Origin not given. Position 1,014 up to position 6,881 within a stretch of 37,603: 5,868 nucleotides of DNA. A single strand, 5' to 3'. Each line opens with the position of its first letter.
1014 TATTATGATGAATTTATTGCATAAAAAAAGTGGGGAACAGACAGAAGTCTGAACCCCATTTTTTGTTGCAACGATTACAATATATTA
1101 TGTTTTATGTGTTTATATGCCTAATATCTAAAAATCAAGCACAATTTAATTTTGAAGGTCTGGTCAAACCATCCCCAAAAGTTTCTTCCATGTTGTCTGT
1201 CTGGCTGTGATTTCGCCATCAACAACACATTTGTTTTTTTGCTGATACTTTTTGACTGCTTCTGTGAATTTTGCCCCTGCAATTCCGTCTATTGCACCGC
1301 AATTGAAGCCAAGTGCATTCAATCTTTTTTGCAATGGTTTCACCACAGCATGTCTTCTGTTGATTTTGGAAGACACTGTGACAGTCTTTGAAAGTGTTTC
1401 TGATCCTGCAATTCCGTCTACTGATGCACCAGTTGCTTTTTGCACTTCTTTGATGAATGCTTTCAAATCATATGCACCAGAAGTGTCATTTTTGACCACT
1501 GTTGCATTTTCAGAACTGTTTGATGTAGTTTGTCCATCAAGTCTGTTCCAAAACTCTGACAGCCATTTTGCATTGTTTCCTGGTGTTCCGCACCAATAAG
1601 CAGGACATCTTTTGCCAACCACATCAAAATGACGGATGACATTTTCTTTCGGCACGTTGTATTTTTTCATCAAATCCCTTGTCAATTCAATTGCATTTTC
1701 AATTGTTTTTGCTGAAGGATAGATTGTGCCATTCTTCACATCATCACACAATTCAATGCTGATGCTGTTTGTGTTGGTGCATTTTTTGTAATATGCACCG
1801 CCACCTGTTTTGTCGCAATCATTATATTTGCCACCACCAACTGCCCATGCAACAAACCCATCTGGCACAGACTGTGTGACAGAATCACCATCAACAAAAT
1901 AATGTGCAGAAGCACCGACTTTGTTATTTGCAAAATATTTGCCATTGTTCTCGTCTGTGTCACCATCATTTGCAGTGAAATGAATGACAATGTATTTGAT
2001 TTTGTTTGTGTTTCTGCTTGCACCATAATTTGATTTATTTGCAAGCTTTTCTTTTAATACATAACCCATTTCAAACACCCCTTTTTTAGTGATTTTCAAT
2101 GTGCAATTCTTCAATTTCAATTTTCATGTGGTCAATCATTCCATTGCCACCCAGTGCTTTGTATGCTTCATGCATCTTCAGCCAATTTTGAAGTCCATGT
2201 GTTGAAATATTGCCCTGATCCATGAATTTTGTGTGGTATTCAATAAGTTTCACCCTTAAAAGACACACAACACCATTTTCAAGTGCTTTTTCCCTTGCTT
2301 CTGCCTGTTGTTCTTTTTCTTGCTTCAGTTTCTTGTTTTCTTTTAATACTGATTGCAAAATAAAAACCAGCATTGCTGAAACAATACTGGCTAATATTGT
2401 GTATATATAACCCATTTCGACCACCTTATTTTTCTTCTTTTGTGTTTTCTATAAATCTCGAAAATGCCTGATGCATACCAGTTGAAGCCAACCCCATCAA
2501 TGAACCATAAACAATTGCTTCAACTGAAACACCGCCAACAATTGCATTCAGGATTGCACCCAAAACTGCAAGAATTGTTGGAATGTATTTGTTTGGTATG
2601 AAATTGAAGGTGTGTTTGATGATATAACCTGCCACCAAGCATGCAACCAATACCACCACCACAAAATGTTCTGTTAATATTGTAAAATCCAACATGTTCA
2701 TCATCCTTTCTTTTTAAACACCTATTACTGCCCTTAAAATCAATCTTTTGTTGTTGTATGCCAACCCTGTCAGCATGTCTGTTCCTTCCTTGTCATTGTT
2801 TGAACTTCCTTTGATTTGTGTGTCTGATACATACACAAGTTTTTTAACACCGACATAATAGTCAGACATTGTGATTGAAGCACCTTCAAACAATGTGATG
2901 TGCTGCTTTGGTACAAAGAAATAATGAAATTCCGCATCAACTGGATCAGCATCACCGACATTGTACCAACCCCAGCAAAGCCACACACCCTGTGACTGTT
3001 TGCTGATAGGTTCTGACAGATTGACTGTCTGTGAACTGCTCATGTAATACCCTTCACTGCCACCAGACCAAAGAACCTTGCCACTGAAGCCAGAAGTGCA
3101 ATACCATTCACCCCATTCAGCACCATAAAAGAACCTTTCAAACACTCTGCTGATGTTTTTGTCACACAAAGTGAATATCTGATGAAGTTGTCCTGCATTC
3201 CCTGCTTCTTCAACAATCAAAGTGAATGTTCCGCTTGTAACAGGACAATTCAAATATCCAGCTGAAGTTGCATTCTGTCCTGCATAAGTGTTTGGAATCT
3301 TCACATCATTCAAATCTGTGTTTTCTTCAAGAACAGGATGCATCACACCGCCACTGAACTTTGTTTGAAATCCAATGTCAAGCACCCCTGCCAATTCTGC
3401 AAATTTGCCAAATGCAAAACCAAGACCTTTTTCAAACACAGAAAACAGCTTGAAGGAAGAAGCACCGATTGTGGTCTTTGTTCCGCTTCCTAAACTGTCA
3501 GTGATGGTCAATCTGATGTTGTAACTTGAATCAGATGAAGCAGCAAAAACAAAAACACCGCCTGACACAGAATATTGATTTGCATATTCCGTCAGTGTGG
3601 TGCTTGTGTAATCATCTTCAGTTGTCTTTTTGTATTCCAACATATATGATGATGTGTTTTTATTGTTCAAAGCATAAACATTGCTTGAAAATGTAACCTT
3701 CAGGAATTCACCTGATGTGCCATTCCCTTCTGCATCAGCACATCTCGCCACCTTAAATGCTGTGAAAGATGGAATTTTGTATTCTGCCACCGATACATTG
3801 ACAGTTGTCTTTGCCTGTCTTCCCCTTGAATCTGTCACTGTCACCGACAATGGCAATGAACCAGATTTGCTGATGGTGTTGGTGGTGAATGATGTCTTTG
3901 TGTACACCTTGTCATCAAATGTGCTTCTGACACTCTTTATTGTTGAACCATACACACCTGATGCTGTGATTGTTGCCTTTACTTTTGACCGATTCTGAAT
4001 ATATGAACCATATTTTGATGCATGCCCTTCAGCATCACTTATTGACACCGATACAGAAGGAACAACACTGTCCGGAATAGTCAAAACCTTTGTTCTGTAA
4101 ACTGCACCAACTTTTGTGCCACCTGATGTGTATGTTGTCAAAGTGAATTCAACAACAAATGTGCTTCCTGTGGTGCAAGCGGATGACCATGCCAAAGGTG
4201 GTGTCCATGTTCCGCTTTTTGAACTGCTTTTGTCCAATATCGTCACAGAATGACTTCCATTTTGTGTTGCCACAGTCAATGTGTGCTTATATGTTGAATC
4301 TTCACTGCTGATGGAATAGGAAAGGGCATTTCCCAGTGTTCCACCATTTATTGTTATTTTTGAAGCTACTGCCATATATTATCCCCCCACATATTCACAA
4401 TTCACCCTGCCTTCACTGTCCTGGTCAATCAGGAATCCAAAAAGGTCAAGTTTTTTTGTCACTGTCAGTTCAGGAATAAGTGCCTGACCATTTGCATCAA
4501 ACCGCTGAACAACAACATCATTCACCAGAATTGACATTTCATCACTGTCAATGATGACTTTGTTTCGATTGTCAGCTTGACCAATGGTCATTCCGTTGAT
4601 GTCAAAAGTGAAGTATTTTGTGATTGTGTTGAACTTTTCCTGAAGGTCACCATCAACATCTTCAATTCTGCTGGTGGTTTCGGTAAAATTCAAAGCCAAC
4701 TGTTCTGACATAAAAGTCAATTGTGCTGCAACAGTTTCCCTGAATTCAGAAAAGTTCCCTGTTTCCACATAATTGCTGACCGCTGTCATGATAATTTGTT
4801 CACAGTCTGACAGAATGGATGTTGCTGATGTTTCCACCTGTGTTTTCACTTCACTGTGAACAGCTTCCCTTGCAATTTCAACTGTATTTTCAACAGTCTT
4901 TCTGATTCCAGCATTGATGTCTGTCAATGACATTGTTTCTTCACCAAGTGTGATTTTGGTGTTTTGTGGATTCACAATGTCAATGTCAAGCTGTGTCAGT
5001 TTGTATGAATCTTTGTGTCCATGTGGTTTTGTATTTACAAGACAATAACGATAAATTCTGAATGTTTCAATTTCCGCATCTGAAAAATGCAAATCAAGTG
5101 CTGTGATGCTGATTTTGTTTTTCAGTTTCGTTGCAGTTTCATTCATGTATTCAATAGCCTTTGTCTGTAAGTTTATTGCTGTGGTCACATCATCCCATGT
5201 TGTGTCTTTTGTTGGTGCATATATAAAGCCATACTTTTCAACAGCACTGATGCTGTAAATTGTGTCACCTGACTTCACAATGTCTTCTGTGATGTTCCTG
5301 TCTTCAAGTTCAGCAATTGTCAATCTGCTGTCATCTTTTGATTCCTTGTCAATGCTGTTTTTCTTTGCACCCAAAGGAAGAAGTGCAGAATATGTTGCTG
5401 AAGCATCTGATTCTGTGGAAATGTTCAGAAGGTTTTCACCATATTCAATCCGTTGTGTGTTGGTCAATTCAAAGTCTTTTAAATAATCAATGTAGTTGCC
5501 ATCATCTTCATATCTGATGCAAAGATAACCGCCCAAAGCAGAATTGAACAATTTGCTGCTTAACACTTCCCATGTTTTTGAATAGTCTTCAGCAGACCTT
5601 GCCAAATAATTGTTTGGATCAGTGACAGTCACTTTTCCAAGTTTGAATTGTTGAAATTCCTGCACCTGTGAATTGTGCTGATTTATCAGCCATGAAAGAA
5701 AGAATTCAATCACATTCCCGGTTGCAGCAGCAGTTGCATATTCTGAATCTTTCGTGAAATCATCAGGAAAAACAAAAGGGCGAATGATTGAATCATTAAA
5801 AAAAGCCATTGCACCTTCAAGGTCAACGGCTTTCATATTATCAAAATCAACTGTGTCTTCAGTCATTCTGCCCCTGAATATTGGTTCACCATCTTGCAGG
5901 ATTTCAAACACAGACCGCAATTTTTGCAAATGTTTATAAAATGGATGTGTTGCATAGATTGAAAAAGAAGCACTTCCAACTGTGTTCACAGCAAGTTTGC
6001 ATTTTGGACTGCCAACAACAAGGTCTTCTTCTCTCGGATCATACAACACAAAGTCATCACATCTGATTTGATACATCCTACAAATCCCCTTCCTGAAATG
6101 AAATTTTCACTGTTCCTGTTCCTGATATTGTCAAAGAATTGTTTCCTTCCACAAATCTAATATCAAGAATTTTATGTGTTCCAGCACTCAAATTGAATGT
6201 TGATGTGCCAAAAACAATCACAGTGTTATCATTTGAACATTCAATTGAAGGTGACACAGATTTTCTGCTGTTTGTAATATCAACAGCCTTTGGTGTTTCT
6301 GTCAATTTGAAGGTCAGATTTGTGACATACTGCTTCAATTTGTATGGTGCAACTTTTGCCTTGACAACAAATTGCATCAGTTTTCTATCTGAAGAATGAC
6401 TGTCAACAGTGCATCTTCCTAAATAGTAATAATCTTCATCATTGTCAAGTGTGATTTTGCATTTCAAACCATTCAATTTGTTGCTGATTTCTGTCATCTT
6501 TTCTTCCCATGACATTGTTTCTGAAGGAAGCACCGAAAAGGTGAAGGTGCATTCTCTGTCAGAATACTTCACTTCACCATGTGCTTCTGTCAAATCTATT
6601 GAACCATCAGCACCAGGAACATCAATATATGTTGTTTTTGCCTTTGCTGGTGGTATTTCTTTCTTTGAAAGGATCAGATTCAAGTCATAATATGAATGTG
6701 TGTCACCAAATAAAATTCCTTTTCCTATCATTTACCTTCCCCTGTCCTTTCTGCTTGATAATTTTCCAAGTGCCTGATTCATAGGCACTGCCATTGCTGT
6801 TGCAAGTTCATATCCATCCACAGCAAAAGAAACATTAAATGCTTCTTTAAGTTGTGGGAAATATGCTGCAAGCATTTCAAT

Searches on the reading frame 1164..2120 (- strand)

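Call 8: search_protein_families(library=phrogs, proteins=[window:1164-2120:-], max_evalue=0.001)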
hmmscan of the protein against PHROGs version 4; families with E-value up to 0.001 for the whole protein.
window:1164-2120:- (318 aa): 19 families
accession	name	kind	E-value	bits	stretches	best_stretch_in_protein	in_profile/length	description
phrog_1493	-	lysis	1.7e-41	143.7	1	24-304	16-297/394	endolysin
phrog_670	-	lysis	9.2e-40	138.1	1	8-233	81-277/596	endolysin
phrog_1794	-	lysis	8.2e-37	128.4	1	18-245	26-220/336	amidase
phrog_3088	-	lysis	8.1e-33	115.2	1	22-217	4-180/248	amidase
phrog_833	-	lysis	3.3e-32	113.4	1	28-226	16-218/294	endolysin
phrog_19265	-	unknown function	4.2e-29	103.1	1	29-277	12-264/293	-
phrog_9611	-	lysis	8.2e-28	98.6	1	26-257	7-225/246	endolysin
phrog_2338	-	lysis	1.2e-23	85.1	1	23-216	9-193/346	endolysin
phrog_2649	-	lysis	2.7e-16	61.2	1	248-317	172-238/261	endolysin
phrog_18955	-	unknown function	3.1e-13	50.1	1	24-220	279-459/483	-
phrog_5182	-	lysis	1.5e-12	48.8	1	36-260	30-223/321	endolysin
phrog_7698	-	lysis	3.2e-09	38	1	29-225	12-193/316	endolysin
phrog_1224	-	head and packaging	3.9e-09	37.3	1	252-304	5-56/438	endolysin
phrog_1110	-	lysis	8.5e-09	36.2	1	30-158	13-122/301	endolysin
phrog_15001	-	lysis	2.9e-07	30.9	1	17-170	29-163/367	endolysin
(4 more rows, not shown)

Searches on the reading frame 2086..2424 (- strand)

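Call 8: search_protein_families(library=phrogs, proteins=[window:2086-2424:-], max_evalue=0.001)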
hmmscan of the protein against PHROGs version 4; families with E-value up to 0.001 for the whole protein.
window:2086-2424:- (112 aa): 2 families
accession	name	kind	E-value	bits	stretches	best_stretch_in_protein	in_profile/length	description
phrog_4105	-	unknown function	5.9e-23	82.1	1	18-112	6-101/103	-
phrog_4257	-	unknown function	2.9e-11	44.7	1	23-111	48-135/138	-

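Call 90: search_protein_families(library=ncbifam, proteins=[window:2086-2424:-], max_evalue=1)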
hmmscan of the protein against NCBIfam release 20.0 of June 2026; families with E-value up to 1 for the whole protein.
window:2086-2424:- (112 aa): 4 families
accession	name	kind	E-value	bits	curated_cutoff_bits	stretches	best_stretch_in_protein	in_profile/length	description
NF045939.1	MHJ_0274_fam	hypoth_equivalog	1.5e-05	24.8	80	1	7-61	3-58/165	MHJ_0274 family protein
NF058541.1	SusR_regulator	equivalog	0.012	14.9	480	1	6-84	306-378/515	SusR family glycan utilization regulator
TIGR04561.1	membra_charge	hypoth_equivalog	0.023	14.9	30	1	6-49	19-61/82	TIGR04561 family membrane protein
NF007722.0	PRK10414.1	equivalog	0.13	11.7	402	1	4-46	25-68/244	tol-pal system-associated acyl-CoA thioesterase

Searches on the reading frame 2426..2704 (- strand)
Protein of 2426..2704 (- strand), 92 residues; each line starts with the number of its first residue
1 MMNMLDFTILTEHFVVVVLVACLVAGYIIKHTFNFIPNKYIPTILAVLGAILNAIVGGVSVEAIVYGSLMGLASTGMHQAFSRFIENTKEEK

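Call 8: search_protein_families(library=phrogs, proteins=[window:2426-2704:-], max_evalue=0.001)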
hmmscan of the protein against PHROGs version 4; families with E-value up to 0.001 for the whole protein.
window:2426-2704:- (92 aa): 2 families
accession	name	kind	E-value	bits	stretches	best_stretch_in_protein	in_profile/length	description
phrog_1129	-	lysis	2.4e-23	83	1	10-89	6-85/86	holin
phrog_1299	-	lysis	1.1e-06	29.3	1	12-89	9-88/100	holin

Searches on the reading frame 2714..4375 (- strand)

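Call 6: search_protein_families(library=pfam, proteins=[window:2714-4375:-], max_evalue=0.01)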
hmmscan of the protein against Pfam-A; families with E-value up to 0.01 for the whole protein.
window:2714-4375:- (553 aa): 0 families

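Call 8: search_protein_families(library=phrogs, proteins=[window:2714-4375:-], max_evalue=0.001)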
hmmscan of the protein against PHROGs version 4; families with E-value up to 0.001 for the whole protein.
window:2714-4375:- (553 aa): 3 families
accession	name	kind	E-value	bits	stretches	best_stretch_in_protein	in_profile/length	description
phrog_372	-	tail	3.7e-46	159.2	1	4-352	131-488/743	tail protein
phrog_7389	-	tail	1.7e-13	51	1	432-548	617-727/732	tail fiber protein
phrog_8437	-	unknown function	6.4e-07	30.1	1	445-532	132-217/230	-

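Call 90: search_protein_families(library=ncbifam, proteins=[window:2714-4375:-], max_evalue=1)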
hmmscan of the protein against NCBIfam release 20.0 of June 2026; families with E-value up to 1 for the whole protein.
window:2714-4375:- (553 aa): 1 family
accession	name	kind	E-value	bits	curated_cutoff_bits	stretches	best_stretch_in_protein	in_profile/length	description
NF012211.1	tand_rpt_95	domain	0.98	9.4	90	1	160-198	49-86/98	tandem-95 repeat protein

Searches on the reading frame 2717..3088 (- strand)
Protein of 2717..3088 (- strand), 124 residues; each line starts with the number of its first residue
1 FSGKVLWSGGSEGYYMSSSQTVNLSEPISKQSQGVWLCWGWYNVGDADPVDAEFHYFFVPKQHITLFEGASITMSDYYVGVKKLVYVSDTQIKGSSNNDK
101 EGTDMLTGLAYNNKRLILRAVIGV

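Call 74: search_protein_families(library=phrogs, proteins=[window:2717-3088:-], max_evalue=1)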
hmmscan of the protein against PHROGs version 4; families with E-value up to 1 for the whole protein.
seq(124 aa): 4 families
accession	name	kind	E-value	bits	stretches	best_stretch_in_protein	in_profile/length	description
phrog_7389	-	tail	7.5e-15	55.5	1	4-120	618-728/732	tail fiber protein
phrog_8437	-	unknown function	3.9e-08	34.1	1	16-103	132-217/230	-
phrog_18602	-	head and packaging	0.0014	18.7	1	13-73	371-425/479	virion structural protein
phrog_38378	-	unknown function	0.56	11.3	0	55-79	22-40/43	-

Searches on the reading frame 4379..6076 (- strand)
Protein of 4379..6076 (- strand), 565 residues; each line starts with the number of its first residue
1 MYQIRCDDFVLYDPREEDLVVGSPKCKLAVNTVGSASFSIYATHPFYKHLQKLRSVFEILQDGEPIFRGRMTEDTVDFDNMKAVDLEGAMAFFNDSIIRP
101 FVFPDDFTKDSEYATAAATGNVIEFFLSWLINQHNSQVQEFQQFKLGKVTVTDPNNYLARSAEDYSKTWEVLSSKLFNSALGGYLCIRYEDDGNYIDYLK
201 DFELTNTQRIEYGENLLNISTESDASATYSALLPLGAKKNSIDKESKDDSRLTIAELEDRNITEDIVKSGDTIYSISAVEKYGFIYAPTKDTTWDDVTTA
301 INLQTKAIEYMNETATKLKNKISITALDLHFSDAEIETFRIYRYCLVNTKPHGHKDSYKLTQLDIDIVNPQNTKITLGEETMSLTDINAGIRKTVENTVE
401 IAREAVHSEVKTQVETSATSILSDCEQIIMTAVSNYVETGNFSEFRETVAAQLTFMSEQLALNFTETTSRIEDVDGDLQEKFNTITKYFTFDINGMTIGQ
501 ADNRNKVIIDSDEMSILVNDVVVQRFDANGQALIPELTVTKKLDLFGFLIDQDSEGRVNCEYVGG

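Call 6: search_protein_families(library=pfam, proteins=[window:4379-6076:-], max_evalue=0.01)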
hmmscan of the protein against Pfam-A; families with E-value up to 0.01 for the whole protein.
window:4379-6076:- (565 aa): 1 family
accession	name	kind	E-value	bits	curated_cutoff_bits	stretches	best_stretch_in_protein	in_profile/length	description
PF06605.17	Prophage_tail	-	3.7e-14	53.4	31.3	1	181-391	67-250/250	Prophage endopeptidase tail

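Call 59: find_related_loci(query=window:4379-6076:-, collection=viral_contigs, flank=10000)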
Query window:4379-6076:- (565 aa) in viral_contigs; peptide patterns used: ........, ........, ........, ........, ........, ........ (x = any residue, [..] = any of these).
27 stretches matched a pattern; 12 encode a relative of the query (tblastn E <= 1e-3); 12 distinct loci.
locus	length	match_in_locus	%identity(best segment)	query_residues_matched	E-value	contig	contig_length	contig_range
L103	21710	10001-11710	78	1-565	0e+0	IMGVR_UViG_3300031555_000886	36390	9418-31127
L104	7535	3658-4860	54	1-414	2e-137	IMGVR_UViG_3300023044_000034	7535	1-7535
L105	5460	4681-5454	58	1-275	2e-98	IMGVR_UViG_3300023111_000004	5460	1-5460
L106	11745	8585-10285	33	1-565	1e-85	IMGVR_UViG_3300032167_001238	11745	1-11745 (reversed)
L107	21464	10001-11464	33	1-520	1e-84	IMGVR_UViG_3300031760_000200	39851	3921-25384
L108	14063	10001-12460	40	1-565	6e-80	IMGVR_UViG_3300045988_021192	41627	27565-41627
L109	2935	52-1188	40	1-403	6e-80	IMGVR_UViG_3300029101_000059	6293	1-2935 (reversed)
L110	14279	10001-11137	39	1-403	4e-78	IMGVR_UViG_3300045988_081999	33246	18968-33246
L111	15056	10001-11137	39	1-403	1e-77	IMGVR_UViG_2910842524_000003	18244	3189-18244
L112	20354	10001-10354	61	446-563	1e-39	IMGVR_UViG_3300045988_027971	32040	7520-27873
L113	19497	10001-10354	60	446-563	1e-39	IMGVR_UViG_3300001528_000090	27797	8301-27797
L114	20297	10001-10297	52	466-565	2e-25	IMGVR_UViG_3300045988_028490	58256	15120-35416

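Call 90: search_protein_families(library=ncbifam, proteins=[window:4379-6076:-], max_evalue=1)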
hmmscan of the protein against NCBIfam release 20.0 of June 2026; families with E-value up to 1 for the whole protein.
window:4379-6076:- (565 aa): 0 families

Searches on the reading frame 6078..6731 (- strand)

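Call 90: search_protein_families(library=ncbifam, proteins=[window:6078-6731:-], max_evalue=1)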
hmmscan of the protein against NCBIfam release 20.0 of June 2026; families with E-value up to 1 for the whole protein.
window:6078-6731:- (217 aa): 1 family
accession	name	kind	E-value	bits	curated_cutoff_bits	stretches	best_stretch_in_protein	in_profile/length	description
TIGR01633.1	phi3626_gp14_N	hypoth_equivalog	0.002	18.1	23.65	1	8-115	3-104/123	distal tail protein Dit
